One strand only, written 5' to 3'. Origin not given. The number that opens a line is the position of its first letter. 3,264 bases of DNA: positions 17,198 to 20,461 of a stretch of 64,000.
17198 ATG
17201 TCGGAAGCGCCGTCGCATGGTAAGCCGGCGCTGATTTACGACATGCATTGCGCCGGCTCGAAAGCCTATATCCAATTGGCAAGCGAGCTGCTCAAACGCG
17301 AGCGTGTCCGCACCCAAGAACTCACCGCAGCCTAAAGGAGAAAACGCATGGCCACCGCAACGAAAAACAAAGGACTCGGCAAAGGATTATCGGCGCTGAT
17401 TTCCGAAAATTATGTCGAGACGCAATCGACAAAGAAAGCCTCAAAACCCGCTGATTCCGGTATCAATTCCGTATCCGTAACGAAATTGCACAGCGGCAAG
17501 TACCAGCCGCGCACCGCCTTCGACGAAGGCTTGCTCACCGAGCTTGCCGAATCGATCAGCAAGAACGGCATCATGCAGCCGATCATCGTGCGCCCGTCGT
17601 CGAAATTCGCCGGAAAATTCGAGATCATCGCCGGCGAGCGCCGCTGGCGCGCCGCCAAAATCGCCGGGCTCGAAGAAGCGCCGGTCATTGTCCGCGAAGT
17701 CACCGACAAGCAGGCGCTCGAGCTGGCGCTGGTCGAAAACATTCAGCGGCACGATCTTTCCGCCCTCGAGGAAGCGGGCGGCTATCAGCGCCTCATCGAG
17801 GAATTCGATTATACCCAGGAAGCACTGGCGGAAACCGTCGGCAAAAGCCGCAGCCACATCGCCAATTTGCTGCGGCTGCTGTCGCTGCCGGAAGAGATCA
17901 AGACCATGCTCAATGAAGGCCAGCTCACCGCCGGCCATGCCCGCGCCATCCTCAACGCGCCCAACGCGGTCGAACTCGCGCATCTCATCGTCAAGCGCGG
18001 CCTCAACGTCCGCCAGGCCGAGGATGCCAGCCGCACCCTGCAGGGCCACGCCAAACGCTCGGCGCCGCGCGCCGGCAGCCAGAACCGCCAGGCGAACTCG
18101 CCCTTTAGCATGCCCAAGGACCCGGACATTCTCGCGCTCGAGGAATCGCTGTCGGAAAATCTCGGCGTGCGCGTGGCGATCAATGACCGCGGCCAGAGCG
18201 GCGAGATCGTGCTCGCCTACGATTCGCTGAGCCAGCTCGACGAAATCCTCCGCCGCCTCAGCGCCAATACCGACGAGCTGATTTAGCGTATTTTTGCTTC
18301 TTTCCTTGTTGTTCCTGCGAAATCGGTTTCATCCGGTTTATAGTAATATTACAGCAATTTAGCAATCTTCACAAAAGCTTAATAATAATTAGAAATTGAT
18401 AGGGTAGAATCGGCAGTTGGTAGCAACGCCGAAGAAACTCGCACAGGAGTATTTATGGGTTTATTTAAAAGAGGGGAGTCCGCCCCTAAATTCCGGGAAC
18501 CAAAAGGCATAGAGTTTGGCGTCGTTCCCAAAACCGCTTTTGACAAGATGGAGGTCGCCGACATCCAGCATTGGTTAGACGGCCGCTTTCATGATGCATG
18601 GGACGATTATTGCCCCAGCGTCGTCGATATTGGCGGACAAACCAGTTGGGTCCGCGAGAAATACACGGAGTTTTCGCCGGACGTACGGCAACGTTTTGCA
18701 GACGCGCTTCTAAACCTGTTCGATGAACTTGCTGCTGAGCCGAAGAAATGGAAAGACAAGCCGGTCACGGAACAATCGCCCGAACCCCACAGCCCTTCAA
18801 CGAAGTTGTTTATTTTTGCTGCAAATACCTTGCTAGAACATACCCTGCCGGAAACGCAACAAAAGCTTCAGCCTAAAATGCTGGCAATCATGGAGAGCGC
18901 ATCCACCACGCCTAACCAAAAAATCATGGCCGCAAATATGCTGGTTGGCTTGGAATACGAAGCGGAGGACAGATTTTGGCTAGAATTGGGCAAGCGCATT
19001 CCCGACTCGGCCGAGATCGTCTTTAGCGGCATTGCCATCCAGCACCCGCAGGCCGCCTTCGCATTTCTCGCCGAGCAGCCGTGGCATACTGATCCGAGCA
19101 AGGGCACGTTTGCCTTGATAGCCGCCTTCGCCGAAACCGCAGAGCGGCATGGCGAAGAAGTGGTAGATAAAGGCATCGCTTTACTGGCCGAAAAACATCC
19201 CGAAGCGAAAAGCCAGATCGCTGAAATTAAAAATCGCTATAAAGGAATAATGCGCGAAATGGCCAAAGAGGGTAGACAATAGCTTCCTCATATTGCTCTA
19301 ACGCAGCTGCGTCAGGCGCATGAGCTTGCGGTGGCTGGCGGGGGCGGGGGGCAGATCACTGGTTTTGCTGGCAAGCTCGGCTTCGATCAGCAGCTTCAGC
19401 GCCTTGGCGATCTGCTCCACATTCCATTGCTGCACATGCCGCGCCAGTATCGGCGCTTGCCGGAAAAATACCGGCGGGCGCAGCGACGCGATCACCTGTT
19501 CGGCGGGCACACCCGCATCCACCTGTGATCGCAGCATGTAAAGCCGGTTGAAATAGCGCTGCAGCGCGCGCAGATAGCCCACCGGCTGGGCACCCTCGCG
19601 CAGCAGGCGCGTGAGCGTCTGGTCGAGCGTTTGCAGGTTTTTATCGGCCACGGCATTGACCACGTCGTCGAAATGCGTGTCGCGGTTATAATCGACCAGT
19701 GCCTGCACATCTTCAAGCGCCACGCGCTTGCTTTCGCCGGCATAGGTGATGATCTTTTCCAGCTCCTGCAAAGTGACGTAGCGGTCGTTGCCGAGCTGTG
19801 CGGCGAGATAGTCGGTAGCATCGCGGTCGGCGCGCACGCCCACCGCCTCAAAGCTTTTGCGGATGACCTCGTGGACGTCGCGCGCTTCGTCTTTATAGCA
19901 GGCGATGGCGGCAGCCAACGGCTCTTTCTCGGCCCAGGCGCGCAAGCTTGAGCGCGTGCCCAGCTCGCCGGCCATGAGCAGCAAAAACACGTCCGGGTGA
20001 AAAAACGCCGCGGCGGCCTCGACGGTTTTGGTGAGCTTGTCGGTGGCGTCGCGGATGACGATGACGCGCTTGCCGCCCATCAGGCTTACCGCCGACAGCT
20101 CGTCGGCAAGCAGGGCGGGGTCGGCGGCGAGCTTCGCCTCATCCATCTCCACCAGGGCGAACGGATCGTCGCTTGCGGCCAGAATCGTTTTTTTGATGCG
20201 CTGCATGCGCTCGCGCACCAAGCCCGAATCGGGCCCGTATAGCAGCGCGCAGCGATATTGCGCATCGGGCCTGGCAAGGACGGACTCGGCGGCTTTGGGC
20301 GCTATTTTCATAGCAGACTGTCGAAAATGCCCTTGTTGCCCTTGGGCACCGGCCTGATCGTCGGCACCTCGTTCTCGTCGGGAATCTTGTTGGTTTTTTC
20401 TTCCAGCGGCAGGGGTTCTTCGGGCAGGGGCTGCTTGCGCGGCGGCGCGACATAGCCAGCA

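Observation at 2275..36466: Five families of inverted tandem-heptamer/octamer hairpin elements colonise housekeeping genes in frame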

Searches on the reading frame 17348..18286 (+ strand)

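Call 77: search_protein_families(library=pfam, proteins=[window:17348-18286:+], max_evalue=0.001)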
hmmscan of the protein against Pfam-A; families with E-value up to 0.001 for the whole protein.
window:17348-18286:+ (312 aa): 4 families
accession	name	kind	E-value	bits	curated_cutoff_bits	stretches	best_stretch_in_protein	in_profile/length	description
PF02195.25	ParB_N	-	2.4e-34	117.7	26.3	1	39-133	3-95/95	ParB N-terminal domain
PF17762.8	HTH_ParB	-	2.7e-33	114.6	22.6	1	136-231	2-100/102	ParB HTH domain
PF23552.2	ParB_C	-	9.1e-16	57.5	23.8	1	257-304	1-49/50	ParB dimerisation domain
PF01381.28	HTH_3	-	0.00078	19.9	23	0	149-176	4-31/55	Helix-turn-helix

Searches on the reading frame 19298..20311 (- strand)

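Call 23: search_protein_families(library=pfam, proteins=[window:19298-20311:-], max_evalue=0.00001)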
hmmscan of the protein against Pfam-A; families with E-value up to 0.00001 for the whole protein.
window:19298-20311:- (337 aa): 2 families
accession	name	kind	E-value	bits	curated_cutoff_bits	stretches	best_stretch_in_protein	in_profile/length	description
PF06144.19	DNA_pol3_delta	-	2.5e-06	27.9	21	0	23-116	2-103/124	DNA polymerase III, delta subunit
PF21694.2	DNA_pol3_delta_C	-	5.6e-06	26.8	27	1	216-322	6-110/121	DNA polymerase III delta subunit, C-terminal domain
